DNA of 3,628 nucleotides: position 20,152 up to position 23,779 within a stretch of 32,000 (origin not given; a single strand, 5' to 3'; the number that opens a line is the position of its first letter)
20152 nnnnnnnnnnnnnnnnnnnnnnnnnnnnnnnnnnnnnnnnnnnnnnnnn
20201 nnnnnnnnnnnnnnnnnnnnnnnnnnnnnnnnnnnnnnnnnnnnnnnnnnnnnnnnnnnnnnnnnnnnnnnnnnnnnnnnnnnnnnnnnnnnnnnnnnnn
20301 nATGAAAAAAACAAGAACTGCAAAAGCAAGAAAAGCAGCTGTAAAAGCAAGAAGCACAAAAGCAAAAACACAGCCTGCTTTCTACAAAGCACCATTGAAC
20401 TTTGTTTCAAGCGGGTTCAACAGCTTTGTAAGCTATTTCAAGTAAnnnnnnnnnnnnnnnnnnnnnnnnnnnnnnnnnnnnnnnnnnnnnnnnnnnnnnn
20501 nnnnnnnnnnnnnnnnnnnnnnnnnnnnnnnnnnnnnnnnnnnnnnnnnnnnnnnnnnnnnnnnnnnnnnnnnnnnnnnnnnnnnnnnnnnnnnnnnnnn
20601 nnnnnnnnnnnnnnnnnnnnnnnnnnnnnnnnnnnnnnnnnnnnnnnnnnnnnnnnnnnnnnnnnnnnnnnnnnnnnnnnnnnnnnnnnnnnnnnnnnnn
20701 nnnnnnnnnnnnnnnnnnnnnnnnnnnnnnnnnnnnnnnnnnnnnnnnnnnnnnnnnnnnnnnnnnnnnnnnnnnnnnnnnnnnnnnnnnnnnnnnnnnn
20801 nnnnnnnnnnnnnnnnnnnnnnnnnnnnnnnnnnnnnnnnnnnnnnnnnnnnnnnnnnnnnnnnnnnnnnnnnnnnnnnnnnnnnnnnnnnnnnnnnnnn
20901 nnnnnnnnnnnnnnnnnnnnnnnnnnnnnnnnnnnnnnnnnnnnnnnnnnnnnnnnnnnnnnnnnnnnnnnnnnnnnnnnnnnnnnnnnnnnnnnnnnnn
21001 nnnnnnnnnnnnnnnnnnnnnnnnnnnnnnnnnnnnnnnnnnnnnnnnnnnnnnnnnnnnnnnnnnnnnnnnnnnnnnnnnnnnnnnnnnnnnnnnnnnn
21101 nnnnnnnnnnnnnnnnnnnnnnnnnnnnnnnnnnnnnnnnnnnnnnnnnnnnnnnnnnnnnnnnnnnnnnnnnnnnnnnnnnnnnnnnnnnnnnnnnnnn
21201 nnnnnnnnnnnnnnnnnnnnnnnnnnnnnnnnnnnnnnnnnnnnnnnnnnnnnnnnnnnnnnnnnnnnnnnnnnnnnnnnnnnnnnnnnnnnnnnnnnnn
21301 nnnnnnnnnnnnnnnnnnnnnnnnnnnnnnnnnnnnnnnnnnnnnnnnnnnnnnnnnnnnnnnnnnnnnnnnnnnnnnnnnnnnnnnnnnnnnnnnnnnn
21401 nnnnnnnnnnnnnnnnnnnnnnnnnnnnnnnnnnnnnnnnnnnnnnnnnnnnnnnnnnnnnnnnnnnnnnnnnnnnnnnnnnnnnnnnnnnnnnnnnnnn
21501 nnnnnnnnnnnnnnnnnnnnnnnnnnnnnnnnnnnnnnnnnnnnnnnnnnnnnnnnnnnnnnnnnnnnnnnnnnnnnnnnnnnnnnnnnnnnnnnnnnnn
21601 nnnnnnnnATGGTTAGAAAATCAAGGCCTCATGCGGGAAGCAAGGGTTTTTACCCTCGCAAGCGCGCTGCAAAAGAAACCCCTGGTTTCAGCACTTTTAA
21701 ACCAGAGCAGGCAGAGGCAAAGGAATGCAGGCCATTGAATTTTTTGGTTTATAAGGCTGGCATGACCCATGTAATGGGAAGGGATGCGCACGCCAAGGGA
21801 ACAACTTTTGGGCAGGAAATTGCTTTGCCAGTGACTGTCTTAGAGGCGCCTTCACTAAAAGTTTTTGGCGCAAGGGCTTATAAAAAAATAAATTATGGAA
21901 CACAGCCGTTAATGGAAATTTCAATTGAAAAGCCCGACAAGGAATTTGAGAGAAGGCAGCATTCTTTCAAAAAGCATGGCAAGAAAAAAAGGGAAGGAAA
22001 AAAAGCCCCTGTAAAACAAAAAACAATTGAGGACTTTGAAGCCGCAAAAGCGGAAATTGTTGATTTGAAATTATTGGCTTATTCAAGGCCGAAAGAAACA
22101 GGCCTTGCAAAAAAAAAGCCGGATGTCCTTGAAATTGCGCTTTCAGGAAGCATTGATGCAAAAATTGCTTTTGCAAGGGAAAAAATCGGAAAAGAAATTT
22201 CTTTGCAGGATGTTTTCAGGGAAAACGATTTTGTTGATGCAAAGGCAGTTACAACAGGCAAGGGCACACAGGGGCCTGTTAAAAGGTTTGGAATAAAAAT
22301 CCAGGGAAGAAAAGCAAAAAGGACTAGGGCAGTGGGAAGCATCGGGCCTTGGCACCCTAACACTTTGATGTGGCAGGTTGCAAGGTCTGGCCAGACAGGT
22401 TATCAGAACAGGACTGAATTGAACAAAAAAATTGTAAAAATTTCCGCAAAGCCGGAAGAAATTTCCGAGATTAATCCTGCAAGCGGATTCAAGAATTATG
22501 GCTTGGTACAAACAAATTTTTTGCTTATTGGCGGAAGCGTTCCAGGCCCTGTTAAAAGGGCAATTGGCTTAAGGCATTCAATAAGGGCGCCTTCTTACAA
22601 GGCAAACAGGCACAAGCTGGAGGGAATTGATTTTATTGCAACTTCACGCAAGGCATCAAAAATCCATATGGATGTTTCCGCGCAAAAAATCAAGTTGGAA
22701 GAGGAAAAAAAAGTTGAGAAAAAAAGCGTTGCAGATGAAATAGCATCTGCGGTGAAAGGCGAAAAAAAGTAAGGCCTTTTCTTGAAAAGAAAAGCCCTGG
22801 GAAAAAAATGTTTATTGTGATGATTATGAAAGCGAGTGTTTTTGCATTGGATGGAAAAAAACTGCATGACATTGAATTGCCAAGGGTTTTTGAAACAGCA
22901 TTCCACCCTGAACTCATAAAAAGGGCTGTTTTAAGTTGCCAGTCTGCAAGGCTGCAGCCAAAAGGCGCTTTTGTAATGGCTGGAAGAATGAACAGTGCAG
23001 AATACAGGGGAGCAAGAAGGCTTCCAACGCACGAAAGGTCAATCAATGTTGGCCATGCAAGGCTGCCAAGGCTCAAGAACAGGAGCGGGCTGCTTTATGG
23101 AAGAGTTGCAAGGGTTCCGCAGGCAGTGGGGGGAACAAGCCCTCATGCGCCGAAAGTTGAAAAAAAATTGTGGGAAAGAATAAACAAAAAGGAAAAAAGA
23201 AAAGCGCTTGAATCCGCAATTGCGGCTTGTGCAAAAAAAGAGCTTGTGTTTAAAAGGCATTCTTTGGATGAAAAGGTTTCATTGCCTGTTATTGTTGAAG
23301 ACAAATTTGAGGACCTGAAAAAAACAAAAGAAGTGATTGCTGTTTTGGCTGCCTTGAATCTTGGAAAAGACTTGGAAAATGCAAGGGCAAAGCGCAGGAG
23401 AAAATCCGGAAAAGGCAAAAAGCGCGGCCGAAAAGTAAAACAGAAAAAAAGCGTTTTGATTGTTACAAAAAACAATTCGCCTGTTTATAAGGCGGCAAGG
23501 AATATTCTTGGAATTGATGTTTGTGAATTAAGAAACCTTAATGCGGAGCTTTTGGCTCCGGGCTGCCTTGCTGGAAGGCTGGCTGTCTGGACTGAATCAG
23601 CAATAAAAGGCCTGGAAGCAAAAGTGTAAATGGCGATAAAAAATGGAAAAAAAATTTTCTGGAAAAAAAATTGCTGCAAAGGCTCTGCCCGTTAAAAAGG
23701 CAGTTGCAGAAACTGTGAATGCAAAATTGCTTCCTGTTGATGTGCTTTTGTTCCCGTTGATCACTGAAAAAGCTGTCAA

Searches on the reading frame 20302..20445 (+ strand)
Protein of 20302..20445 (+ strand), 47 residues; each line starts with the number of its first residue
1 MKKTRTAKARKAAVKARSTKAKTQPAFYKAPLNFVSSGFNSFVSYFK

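Call 18: search_protein_families(library=pfam, proteins=[window:20302-20445:+], max_evalue=0.01)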
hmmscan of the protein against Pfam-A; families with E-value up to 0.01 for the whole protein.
window:20302-20445:+ (47 aa): 0 families

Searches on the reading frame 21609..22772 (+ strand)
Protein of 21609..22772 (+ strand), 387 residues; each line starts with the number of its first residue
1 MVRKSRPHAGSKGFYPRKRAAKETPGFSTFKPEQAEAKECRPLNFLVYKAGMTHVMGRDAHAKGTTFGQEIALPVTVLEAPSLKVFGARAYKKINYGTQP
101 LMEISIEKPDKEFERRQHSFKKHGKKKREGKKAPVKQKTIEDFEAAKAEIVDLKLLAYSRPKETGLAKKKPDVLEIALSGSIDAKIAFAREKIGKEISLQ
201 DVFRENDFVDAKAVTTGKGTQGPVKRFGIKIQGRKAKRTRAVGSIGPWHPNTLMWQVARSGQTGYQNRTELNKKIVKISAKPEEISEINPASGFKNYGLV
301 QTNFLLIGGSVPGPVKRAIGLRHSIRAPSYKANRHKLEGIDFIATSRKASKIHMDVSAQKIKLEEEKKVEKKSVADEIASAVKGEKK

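Call 18: search_protein_families(library=pfam, proteins=[window:21609-22772:+], max_evalue=0.01)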
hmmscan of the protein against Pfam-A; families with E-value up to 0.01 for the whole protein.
window:21609-22772:+ (387 aa): 1 family
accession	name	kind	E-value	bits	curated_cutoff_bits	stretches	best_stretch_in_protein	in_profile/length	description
PF00297.29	Ribosomal_L3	-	4.3e-74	250.2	22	1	5-346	7-365/369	Ribosomal protein L3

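Call 19: find_encoding_contigs(protein=window:21609-22772:+, flank=10000, max_places=10)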
Protein window:21609-22772:+ (387 aa): 2 contigs read that carry it; 2 places shown.
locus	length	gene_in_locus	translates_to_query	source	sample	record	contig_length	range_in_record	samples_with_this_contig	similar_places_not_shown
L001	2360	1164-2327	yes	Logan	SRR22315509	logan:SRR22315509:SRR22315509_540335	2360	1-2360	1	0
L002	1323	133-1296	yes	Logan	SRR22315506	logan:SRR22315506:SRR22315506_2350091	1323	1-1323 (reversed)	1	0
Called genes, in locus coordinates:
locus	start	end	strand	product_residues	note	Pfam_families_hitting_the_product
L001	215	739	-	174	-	PF00856:SET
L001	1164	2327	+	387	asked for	PF00297:Ribosomal_L3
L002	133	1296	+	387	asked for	PF00297:Ribosomal_L3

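Call 33: find_related_loci(query=window:21609-22772:+, collection=metagenome_contigs, flank=4000)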
Query window:21609-22772:+ (387 aa) in metagenome_contigs; peptide patterns used: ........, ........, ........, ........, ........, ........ (x = any residue, [..] = any of these).
600 stretches matched a pattern (row limit reached: there are more); 3 encode a relative of the query (tblastn E <= 1e-3); 3 distinct loci.
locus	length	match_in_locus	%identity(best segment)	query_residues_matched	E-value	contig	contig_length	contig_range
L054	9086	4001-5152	70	1-387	4e-170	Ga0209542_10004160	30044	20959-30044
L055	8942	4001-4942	36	1-342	1e-57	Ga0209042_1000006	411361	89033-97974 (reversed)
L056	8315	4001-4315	33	192-313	1e-6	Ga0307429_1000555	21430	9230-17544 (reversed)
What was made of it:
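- Tried and rejected: It returned only 3 relatives (call 33).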

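Call 59: find_homologous_proteins(query=window:21609-22772:+, max_evalue=1e-60)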
Query window:21609-22772:+ (387 aa): 1400 proteins with E <= 1e-60 among 8000 candidates; the best 120 are listed.
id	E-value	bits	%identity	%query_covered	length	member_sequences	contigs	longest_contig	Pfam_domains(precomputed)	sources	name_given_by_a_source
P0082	7.1e-249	843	100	100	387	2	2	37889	PF00297.29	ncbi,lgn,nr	ncbi:MAG: 50S ribosomal protein L3 [Candidatus ainarchaeum sp.]|nr:50S ribosomal protein L3 [Candida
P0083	3.8e-217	739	87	100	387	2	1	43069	PF00297.29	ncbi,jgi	jgi:large subunit ribosomal protein L3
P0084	1.2e-187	642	77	100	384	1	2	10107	PF00297.29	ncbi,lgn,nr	ncbi:MAG: 50S ribosomal protein L3 [Candidatus ainarchaeum sp.]|nr:50S ribosomal protein L3 [Candida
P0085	5.9e-167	574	70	100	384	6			PF00297.29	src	-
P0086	1.8e-156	539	64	100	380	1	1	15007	PF00297.29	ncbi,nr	ncbi:MAG: 50S ribosomal protein L3 [Candidatus Diapherotrites archaeon]|nr:50S ribosomal protein L3 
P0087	5.0e-148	511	61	93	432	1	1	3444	PF00297.29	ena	-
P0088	2.3e-146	506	59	90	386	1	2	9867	PF00297.29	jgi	-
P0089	2.8e-125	437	53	100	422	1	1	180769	PF00297.29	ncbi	-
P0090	1.8e-123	431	53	100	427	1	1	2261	PF00297.29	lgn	-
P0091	8.8e-123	428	55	100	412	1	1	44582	PF00297.29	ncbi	-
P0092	1.9e-121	424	53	100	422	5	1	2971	PF00297.29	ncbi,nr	ncbi:MAG: 50S ribosomal protein L3 [Candidatus Diapherotrites archaeon]|nr:50S ribosomal protein L3 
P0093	7.8e-121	422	53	100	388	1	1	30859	PF00297.29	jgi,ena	-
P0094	4.6e-120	419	54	100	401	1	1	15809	PF00297.29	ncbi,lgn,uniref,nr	ncbi:MAG: 50S ribosomal protein L3 [Candidatus Diapherotrites archaeon]|uniref:50S ribosomal protein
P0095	1.4e-118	415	52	100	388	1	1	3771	PF00297.29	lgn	-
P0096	3.6e-118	413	53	100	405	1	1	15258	PF00297.29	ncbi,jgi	-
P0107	2.3e-114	401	52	100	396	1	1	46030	PF00297.29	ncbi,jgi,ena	ncbi:MAG: 50S ribosomal protein L3 [archaeon]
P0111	4.3e-114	400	50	100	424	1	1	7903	PF00297.29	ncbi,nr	ncbi:MAG: 50S ribosomal protein L3 [Candidatus Diapherotrites archaeon]|nr:50S ribosomal protein L3 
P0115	1.8e-112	394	53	89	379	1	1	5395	PF00297.29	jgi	jgi:large subunit ribosomal protein L3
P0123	6.4e-110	386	48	100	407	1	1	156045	PF00297.29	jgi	jgi:large subunit ribosomal protein L3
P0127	1.5e-109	385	49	99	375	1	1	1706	PF00297.29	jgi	jgi:large subunit ribosomal protein L3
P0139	1.3e-103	365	54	89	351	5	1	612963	PF00297.29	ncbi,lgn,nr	ncbi:MAG: 50S ribosomal protein L3 [Candidatus Diapherotrites archaeon]|nr:50S ribosomal protein L3 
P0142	1.5e-102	362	48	90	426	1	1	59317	PF00297.29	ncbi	ncbi:MAG: 50S ribosomal protein L3 [Candidatus Diapherotrites archaeon]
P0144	6.1e-102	360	53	80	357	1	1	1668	PF00297.29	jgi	jgi:large subunit ribosomal protein L3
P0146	4.4e-101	357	50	89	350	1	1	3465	PF00297.29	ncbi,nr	ncbi:MAG: 50S ribosomal protein L3 [Candidatus Diapherotrites archaeon]|nr:50S ribosomal protein L3 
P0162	2.3e-94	335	47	91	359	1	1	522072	PF00297.29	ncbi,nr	ncbi:MAG: 50S ribosomal protein L3 [Candidatus Diapherotrites archaeon]|nr:50S ribosomal protein L3 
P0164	3.2e-93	331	48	84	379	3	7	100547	PF00297.29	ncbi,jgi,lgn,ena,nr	ncbi:MAG TPA: 50S ribosomal protein L3 [archaeon]|nr:50S ribosomal protein L3 [archaeon]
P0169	6.9e-92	327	47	89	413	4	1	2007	PF00297.29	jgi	jgi:large subunit ribosomal protein L3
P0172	1.1e-91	326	45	99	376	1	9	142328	PF00297.29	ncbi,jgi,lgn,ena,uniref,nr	ncbi:MAG: 50S ribosomal protein L3 [Candidatus Diapherotrites archaeon]|uniref:50S ribosomal protein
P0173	1.4e-91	326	47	91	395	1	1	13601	PF00297.29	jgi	jgi:large subunit ribosomal protein L3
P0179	3.0e-89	318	45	89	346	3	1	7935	PF00297.29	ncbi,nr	ncbi:MAG: 50S ribosomal protein L3 [Candidatus Diapherotrites archaeon]|nr:50S ribosomal protein L3 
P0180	4.9e-89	317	46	84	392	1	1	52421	PF00297.29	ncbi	ncbi:MAG: 50S ribosomal protein L3 [Candidatus Diapherotrites archaeon]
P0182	1.3e-88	316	50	83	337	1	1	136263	PF00297.29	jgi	jgi:large subunit ribosomal protein L3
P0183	1.5e-88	316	47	84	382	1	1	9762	PF00297.29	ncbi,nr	ncbi:MAG: 50S ribosomal protein L3 [archaeon]|nr:50S ribosomal protein L3 [archaeon]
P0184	1.9e-88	315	49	84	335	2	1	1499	PF00297.29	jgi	jgi:large subunit ribosomal protein L3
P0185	2.8e-88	315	49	83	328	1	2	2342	PF00297.29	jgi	jgi:large subunit ribosomal protein L3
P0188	4.9e-88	314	49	83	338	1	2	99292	PF00297.29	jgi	jgi:large subunit ribosomal protein L3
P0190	8.1e-88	313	48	83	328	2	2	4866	PF00297.29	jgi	jgi:large subunit ribosomal protein L3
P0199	4.3e-86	308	49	83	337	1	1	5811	PF00297.29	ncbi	ncbi:MAG: 50S ribosomal protein L3 [archaeon]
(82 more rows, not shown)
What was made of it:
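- The window itself is Candidatus (I)ainarchaeum (call 59).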

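Call 60: find_encoding_contigs(protein=P0083, flank=6000, max_places=1)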
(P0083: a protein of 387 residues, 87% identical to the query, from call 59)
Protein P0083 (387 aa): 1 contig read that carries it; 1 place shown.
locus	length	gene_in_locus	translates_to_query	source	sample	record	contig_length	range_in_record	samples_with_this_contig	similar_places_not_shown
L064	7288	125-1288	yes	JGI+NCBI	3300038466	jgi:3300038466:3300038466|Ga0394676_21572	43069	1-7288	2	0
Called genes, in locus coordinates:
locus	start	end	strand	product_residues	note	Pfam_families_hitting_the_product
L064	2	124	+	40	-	?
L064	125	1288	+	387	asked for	PF00297:Ribosomal_L3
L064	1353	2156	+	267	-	PF00573:Ribosomal_L4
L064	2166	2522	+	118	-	PF00276:Ribosomal_L23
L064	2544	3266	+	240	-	PF03947:Ribosomal_L2_C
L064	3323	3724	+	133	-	PF00203:Ribosomal_S19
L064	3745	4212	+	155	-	PF00237:Ribosomal_L22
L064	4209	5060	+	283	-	PF07650:KH_2, PF00189:Ribosomal_S3_C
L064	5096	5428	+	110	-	PF00831:Ribosomal_L29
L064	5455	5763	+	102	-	PF01253:SUI1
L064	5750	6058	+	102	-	PF01868:RNase_P-MRP_p29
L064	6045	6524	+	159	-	PF00366:Ribosomal_S17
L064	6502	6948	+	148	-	PF00238:Ribosomal_L14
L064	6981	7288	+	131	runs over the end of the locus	PF16906:Ribosomal_L26, PF00467:KOW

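Call 61: find_encoding_contigs(protein=P0084, flank=6000, max_places=1)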
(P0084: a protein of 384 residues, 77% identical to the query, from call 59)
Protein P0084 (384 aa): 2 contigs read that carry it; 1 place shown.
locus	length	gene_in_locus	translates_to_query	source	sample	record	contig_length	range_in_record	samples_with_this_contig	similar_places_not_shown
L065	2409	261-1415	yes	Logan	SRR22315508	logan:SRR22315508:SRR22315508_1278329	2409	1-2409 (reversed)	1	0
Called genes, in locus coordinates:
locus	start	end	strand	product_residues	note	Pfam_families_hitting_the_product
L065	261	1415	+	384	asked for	PF00297:Ribosomal_L3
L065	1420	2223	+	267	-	PF00573:Ribosomal_L4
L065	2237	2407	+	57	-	?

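Call 62: find_encoding_contigs(protein=P0086, flank=6000, max_places=1)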
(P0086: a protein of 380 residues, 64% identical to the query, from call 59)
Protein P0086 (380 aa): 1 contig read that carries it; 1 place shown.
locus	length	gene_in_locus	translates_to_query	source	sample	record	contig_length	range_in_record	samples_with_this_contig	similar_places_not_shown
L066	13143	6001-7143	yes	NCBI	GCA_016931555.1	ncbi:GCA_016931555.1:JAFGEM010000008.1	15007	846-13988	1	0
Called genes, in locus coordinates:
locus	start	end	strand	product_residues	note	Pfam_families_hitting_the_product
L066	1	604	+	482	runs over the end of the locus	?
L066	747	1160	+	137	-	PF01951:Archease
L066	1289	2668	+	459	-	PF01139:RtcB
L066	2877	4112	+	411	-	-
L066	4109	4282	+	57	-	-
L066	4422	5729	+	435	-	PF13229:Beta_helix (weak)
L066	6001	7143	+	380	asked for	PF00297:Ribosomal_L3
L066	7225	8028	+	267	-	PF00573:Ribosomal_L4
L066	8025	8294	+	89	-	PF00276:Ribosomal_L23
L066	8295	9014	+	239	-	PF03947:Ribosomal_L2_C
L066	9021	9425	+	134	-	PF00203:Ribosomal_S19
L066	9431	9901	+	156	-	PF00237:Ribosomal_L22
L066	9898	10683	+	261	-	PF07650:KH_2, PF00189:Ribosomal_S3_C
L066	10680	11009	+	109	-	PF00831:Ribosomal_L29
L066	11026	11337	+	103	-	PF01253:SUI1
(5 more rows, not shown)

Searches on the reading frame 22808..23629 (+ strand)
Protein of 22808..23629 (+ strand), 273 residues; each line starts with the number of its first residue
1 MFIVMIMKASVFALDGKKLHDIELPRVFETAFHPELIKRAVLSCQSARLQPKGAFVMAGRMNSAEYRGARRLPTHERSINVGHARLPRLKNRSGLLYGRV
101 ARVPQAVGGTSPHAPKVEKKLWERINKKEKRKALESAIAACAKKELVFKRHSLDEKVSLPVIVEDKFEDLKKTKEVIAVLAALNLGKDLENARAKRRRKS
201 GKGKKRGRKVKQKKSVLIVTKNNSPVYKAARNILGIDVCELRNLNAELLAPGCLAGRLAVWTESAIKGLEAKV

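Call 18: search_protein_families(library=pfam, proteins=[window:22808-23629:+], max_evalue=0.01)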
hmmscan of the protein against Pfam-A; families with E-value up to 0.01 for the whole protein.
window:22808-23629:+ (273 aa): 1 family
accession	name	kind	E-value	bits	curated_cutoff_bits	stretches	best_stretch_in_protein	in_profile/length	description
PF00573.27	Ribosomal_L4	-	4.1e-33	115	25.8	1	22-271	1-189/190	Ribosomal protein L4/L1 family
